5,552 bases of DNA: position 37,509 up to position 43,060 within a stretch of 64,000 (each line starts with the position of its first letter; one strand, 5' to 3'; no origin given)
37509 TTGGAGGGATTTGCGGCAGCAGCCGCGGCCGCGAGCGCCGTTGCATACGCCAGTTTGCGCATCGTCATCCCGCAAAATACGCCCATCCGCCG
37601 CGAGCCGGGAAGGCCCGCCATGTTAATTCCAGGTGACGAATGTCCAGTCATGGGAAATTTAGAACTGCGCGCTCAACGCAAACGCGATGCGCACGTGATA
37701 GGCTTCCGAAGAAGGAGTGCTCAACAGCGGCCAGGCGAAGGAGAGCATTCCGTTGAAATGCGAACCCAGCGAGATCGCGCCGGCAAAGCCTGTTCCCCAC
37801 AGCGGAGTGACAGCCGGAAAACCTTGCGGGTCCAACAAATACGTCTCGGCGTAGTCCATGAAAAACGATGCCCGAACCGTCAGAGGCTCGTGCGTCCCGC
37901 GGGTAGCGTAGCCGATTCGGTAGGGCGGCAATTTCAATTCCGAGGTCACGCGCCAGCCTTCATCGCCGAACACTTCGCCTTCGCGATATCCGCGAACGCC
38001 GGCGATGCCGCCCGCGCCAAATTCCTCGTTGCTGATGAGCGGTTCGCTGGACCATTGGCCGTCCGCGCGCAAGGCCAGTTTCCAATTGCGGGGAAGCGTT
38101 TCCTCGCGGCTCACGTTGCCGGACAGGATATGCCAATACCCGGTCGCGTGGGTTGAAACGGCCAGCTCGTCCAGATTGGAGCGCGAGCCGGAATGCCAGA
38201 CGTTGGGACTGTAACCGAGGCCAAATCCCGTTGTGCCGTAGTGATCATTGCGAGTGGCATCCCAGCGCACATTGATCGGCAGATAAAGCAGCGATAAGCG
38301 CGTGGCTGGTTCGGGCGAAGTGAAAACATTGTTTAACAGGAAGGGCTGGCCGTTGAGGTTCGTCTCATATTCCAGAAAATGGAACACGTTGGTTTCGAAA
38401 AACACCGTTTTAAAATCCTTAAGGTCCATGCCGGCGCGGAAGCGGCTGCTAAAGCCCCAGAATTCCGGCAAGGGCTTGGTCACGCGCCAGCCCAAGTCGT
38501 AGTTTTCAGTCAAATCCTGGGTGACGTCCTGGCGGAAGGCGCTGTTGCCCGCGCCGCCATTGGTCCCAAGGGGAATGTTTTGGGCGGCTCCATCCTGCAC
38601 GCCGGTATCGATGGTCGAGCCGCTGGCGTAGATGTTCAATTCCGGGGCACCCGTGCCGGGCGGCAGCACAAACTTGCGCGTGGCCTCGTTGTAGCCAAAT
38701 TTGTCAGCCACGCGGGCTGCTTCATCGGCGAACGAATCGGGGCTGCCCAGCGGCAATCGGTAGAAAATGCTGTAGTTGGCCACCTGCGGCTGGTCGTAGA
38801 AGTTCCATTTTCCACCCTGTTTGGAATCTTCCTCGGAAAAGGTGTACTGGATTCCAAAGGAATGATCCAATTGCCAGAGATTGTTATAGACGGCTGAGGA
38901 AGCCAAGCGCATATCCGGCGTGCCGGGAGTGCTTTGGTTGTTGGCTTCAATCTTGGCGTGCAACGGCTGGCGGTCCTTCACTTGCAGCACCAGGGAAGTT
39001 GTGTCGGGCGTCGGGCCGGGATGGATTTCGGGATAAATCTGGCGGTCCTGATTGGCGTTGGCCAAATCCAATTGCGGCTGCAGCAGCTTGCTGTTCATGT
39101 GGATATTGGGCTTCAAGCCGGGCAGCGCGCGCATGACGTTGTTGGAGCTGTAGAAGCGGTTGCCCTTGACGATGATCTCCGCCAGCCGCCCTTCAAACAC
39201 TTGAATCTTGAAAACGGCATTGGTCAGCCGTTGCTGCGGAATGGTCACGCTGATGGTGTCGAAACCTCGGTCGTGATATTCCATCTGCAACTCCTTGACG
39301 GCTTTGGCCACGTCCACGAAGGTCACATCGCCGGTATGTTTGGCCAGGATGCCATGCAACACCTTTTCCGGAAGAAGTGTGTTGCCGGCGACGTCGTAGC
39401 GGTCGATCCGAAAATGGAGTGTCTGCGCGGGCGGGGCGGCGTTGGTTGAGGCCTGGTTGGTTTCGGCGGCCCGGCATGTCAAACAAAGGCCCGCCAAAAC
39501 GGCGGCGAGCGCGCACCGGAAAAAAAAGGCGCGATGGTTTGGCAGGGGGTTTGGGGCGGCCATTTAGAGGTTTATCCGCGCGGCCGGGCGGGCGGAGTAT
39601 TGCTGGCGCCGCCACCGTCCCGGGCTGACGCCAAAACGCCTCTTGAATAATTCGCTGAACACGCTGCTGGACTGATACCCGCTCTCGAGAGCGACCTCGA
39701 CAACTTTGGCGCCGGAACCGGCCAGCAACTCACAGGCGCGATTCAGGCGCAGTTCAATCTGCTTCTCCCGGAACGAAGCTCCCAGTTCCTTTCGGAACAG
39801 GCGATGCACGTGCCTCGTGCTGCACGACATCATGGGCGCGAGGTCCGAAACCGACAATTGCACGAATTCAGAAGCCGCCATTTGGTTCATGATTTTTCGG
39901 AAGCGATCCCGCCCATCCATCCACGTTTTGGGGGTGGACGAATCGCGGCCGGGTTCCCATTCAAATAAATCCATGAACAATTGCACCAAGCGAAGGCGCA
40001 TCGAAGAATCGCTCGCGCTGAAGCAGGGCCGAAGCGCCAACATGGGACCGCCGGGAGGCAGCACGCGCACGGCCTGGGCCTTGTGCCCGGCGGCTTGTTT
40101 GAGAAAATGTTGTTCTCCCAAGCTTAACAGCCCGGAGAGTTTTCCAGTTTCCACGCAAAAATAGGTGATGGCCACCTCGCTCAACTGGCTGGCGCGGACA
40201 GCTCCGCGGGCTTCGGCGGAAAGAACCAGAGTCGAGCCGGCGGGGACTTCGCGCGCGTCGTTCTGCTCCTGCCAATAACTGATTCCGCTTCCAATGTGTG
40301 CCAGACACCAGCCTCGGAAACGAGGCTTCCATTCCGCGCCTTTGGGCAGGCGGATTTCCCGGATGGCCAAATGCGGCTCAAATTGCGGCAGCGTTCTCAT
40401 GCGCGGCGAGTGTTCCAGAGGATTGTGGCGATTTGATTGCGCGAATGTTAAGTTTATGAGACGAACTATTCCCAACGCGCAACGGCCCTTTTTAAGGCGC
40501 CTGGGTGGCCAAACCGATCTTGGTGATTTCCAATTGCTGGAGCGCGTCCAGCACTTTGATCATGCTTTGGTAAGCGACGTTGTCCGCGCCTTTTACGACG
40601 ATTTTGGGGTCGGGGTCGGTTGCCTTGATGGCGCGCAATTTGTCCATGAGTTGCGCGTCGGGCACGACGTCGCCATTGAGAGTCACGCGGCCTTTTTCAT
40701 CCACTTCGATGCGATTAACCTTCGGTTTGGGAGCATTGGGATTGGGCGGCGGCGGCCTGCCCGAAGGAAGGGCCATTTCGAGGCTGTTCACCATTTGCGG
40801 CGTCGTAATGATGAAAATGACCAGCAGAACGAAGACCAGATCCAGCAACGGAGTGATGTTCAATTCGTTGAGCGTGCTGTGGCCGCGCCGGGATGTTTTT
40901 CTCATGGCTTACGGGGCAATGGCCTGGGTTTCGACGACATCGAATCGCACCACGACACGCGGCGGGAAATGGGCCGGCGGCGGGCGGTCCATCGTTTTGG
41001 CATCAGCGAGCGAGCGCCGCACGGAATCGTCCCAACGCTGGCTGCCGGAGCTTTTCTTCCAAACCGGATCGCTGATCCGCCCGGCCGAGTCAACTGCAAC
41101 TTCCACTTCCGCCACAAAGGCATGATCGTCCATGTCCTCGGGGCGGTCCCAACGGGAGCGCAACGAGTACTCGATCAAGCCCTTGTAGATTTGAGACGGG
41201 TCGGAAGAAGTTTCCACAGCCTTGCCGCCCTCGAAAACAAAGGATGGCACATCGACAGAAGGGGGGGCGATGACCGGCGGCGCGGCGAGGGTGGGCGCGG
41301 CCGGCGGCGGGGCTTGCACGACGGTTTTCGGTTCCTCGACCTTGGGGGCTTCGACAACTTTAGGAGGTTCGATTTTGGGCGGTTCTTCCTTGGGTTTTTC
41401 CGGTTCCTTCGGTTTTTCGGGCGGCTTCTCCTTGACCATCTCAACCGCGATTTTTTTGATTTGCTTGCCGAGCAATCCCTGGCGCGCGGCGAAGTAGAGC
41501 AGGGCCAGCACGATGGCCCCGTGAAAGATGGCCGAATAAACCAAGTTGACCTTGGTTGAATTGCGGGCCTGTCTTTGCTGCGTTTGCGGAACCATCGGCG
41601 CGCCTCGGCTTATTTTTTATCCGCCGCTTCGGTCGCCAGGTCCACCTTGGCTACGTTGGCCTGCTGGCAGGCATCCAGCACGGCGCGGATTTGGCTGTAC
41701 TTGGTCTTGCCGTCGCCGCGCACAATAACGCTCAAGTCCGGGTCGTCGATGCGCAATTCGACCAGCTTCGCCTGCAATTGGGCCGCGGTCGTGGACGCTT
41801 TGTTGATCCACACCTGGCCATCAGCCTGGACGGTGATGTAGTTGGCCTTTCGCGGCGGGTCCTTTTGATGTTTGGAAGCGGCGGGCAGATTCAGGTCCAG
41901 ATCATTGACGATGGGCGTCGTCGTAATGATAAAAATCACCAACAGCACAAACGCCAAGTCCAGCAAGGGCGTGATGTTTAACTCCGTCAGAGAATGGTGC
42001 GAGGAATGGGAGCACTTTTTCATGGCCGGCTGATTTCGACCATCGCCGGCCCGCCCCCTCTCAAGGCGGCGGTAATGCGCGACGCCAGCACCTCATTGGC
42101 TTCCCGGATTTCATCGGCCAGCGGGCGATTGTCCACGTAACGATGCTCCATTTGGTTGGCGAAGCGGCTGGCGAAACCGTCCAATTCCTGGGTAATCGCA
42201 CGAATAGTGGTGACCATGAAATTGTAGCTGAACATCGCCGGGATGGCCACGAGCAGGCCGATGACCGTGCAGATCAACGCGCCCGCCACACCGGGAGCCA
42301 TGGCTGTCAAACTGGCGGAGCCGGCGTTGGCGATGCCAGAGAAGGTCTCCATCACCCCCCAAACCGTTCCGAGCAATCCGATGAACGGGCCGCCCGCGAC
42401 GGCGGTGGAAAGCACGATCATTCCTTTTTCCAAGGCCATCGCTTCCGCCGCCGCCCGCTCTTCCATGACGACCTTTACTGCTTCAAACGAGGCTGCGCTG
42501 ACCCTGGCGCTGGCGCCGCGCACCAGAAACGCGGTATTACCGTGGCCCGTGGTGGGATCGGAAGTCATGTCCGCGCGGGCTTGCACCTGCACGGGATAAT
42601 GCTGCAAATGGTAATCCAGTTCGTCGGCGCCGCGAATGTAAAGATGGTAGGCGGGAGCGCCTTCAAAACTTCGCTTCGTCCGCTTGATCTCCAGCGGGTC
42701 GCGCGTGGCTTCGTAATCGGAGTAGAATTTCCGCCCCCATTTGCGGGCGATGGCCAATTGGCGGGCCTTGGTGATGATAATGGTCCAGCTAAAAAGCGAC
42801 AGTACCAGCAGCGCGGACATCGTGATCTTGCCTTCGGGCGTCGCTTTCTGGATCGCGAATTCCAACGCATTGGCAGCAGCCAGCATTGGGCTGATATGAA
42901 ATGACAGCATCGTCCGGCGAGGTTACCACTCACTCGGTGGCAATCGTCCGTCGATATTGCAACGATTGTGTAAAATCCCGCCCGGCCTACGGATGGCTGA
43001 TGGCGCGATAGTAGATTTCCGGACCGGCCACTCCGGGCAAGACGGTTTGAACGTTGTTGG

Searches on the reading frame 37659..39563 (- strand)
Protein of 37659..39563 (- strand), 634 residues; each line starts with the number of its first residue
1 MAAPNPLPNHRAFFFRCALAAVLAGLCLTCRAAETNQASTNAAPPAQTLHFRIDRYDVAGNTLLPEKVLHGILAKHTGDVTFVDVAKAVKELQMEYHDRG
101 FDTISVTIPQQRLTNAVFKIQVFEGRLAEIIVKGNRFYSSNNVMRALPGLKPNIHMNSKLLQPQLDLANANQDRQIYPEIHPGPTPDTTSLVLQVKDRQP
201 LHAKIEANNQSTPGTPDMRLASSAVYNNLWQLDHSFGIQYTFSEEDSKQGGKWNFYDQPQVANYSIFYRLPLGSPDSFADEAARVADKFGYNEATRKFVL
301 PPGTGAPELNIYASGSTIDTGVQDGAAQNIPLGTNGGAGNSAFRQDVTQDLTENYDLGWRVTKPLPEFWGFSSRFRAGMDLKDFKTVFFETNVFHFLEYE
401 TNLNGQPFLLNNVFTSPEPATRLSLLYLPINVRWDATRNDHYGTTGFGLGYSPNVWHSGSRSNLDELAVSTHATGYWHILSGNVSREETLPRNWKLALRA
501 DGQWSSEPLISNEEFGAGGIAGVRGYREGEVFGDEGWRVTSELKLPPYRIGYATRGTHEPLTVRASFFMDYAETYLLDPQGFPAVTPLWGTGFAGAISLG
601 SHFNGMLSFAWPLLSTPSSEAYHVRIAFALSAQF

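Call 8: search_protein_families(library=pfam, proteins=[window:37659-39563:-], max_evalue=0.001)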
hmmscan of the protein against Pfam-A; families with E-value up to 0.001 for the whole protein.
window:37659-39563:- (634 aa): 2 families
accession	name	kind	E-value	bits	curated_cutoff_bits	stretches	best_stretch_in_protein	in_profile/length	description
PF03865.19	ShlB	-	3.4e-13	50.2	22.7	1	477-547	199-272/311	Haemolysin secretion/activation protein ShlB/FhaC/HecB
PF08479.16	POTRA_2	-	6e-09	36.1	24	1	51-125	1-76/76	POTRA domain, ShlB-type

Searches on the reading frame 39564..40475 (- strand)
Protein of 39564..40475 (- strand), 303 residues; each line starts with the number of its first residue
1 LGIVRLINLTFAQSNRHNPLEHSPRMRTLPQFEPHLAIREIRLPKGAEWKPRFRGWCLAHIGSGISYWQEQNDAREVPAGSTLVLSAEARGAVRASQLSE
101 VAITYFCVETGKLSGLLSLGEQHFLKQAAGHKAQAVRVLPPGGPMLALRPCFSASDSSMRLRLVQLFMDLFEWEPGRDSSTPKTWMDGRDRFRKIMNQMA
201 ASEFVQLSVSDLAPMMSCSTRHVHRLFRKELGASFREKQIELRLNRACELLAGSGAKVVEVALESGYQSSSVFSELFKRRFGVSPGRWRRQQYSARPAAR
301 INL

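Call 8: search_protein_families(library=pfam, proteins=[window:39564-40475:-], max_evalue=0.001)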
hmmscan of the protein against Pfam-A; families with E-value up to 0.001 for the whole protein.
window:39564-40475:- (303 aa): 2 families
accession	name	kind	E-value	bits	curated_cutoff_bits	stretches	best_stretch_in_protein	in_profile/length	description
PF12833.13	HTH_18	-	2.3e-22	79.5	33.6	1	212-291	1-80/80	Helix-turn-helix domain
PF00165.29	HTH_AraC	-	2.4e-13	50.3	26.6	1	255-290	8-42/42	Bacterial regulatory helix-turn-helix proteins, AraC family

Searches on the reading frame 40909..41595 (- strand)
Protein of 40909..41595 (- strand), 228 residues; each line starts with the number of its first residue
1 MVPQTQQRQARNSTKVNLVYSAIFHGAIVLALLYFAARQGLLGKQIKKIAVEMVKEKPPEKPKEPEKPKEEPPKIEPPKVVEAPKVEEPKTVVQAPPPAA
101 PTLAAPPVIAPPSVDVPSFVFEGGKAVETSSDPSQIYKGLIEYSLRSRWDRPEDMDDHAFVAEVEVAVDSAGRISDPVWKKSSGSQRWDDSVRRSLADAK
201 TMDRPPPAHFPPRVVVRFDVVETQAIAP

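Call 17: search_protein_families(library=pfam, proteins=[window:40909-41595:-], max_evalue=0.001)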
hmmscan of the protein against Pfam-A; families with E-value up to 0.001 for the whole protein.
window:40909-41595:- (228 aa): 1 family
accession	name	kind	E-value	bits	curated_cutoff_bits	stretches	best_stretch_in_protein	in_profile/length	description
PF13103.11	TonB_2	-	1.9e-10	41.2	22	1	135-218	2-85/85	TonB C terminal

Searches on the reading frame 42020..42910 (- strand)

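Call 8: search_protein_families(library=pfam, proteins=[window:42020-42910:-], max_evalue=0.001)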
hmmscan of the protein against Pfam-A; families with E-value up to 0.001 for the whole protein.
window:42020-42910:- (296 aa): 1 family
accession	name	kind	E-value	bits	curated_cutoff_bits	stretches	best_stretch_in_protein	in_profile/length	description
PF01618.21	MotA_ExbB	-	2.3e-28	98.9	22.9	1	128-243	9-125/127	MotA/TolQ/ExbB proton channel family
